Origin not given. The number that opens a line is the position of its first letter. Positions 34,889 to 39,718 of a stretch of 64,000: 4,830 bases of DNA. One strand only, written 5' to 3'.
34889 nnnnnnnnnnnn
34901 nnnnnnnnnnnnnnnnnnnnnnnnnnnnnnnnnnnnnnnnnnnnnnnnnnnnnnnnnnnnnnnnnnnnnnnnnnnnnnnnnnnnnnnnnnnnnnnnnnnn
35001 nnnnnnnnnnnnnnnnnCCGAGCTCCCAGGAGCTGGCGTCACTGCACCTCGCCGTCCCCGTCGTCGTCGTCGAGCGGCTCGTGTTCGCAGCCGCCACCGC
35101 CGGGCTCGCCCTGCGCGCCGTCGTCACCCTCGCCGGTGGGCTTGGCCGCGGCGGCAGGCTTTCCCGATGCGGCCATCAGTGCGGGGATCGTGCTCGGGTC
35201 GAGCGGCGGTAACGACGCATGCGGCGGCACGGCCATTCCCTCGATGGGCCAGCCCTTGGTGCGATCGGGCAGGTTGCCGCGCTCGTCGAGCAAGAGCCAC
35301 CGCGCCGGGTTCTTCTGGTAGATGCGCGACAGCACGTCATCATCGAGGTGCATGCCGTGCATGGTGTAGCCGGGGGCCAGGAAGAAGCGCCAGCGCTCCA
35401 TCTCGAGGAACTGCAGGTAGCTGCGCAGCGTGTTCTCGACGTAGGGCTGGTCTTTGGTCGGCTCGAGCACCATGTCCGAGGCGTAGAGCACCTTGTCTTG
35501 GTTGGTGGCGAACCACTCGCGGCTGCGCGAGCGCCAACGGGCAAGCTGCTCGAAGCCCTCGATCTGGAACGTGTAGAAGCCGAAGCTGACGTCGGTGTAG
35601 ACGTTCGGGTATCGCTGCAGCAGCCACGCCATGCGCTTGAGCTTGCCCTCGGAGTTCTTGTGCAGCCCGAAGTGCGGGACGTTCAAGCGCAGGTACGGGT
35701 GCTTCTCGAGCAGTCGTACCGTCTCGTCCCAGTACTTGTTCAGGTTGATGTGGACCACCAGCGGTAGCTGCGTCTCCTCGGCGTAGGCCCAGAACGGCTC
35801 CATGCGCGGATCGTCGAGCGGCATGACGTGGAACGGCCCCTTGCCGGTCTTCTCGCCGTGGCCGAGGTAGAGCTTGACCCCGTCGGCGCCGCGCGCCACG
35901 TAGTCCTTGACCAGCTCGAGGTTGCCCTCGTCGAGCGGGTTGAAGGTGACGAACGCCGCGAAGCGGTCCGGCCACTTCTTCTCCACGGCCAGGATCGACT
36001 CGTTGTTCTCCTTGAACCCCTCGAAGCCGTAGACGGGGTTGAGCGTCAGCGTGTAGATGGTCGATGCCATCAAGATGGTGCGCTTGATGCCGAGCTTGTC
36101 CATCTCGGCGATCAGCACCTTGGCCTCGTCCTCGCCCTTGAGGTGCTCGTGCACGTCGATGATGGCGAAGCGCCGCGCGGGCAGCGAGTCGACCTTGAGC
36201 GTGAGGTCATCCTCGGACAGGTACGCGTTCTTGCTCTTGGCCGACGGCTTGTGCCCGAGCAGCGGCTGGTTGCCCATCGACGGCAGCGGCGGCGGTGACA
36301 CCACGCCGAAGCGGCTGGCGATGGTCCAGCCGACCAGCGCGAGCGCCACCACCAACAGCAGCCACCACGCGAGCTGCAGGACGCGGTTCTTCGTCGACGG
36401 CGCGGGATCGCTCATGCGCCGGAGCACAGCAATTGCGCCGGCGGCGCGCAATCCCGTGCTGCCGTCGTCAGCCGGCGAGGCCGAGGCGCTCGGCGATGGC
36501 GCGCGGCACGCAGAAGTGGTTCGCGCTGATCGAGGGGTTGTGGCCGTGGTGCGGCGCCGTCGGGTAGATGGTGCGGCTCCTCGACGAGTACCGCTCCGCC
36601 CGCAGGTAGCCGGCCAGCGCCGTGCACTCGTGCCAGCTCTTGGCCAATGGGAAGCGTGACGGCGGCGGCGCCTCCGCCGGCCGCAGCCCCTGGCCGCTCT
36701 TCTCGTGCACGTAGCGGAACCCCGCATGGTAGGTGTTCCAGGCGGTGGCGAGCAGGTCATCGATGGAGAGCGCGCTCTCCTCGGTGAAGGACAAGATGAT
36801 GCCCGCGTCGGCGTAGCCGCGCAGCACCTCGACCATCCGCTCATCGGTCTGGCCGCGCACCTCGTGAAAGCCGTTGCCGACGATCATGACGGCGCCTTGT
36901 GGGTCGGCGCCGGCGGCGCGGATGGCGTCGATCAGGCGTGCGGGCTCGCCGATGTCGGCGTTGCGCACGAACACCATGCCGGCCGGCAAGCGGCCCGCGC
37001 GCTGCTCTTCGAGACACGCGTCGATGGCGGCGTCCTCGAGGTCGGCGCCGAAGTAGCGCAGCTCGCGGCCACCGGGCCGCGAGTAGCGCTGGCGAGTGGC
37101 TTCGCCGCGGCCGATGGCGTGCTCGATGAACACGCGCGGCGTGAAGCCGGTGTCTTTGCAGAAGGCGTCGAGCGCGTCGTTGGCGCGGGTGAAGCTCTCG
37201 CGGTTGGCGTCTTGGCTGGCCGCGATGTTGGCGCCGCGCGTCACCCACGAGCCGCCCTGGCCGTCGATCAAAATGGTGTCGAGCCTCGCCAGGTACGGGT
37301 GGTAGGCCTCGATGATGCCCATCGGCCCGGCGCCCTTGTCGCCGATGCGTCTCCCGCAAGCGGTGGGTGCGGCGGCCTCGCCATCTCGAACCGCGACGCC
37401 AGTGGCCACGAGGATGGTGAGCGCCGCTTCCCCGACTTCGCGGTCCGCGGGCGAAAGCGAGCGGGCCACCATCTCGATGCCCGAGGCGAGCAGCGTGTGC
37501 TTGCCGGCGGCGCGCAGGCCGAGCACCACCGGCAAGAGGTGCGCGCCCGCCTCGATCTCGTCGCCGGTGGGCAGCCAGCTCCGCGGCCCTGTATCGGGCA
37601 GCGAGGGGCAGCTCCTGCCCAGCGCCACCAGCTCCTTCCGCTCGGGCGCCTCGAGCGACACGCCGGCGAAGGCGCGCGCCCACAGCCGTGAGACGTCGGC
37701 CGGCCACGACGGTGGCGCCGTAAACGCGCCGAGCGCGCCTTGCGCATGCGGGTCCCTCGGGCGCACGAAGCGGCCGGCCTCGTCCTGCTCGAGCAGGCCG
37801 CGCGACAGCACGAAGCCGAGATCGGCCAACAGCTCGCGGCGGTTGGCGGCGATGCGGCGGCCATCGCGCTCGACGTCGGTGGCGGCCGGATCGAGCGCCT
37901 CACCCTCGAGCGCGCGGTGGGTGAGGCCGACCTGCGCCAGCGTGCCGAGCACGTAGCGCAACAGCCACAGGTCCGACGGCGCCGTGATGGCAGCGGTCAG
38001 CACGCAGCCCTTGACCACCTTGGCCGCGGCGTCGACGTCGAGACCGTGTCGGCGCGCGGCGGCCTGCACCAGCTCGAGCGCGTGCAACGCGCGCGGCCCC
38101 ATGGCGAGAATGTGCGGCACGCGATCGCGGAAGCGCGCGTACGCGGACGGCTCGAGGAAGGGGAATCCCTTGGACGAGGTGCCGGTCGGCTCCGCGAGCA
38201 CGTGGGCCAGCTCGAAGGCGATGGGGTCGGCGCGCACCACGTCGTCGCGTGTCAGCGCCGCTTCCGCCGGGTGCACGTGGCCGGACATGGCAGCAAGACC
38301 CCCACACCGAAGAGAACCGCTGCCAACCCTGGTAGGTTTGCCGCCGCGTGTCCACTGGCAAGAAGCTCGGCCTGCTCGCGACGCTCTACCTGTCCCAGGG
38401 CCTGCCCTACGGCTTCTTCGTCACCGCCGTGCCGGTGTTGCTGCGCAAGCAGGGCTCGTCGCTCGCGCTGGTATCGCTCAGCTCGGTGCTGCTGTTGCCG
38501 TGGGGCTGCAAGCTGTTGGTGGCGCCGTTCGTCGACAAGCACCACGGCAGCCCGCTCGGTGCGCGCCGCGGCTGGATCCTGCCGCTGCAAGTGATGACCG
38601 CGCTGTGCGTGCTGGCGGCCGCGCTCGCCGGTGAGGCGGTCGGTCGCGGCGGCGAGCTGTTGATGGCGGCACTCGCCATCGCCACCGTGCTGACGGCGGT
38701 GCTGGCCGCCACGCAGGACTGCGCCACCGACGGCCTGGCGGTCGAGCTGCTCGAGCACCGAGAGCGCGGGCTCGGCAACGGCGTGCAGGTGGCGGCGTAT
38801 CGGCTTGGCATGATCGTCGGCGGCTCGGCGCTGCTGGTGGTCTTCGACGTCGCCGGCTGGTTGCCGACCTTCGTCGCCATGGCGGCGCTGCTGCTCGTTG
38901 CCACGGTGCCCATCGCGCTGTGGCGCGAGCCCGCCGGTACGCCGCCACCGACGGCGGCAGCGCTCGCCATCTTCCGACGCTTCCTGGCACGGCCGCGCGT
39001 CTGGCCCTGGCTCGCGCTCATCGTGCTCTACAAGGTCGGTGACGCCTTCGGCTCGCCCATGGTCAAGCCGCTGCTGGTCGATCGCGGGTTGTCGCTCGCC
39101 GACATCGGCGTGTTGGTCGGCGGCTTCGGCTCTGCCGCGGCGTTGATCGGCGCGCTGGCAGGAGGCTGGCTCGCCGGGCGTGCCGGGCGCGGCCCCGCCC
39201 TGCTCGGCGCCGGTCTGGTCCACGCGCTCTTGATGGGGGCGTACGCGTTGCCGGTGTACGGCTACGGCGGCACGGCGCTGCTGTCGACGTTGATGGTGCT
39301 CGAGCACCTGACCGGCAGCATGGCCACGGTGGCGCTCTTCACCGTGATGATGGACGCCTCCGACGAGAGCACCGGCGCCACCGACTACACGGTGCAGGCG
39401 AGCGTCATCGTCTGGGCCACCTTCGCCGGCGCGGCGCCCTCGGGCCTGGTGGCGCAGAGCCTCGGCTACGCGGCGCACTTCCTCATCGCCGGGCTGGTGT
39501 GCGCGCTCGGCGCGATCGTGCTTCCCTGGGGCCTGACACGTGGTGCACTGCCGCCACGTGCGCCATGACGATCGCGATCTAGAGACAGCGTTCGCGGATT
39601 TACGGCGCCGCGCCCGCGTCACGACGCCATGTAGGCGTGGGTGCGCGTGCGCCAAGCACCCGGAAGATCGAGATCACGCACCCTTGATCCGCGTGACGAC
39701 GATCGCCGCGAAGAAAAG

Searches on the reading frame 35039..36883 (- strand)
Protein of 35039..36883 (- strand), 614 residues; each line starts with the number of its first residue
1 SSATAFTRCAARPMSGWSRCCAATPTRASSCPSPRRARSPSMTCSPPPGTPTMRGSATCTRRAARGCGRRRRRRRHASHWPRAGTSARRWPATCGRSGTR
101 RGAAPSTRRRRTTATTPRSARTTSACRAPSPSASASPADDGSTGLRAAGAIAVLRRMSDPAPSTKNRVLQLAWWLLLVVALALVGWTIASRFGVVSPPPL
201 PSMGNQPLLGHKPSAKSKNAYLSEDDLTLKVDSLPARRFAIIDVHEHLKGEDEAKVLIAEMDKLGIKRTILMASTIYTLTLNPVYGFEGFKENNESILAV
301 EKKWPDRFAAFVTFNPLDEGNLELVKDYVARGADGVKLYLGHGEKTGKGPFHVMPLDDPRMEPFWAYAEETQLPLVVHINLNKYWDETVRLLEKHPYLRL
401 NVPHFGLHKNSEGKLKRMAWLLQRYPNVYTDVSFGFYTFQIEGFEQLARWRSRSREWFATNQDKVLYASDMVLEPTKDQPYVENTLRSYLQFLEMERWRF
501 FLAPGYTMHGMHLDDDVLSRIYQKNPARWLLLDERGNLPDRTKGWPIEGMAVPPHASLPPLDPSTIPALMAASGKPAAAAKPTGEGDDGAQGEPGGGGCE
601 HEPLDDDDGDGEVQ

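Call 53: search_protein_families(library=pfam, proteins=[window:35039-36883:-], max_evalue=0.001)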
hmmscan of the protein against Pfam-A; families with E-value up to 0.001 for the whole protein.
window:35039-36883:- (614 aa): 1 family
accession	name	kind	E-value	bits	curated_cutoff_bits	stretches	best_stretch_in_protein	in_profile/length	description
PF04909.20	Amidohydro_2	-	4.4e-23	82.9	26.4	1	288-530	60-287/289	Amidohydrolase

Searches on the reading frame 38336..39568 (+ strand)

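Call 53: search_protein_families(library=pfam, proteins=[window:38336-39568:+], max_evalue=0.001)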
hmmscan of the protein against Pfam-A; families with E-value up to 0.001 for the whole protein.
window:38336-39568:+ (410 aa): 2 families
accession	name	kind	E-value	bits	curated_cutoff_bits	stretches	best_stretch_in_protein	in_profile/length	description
PF07690.21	MFS_1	-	4.7e-23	82.1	33.4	2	15-346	2-327/347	Major Facilitator Superfamily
PF13000.13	Acatn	-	5e-18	65.4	23.7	1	13-162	4-170/546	Acetyl-coenzyme A transporter 1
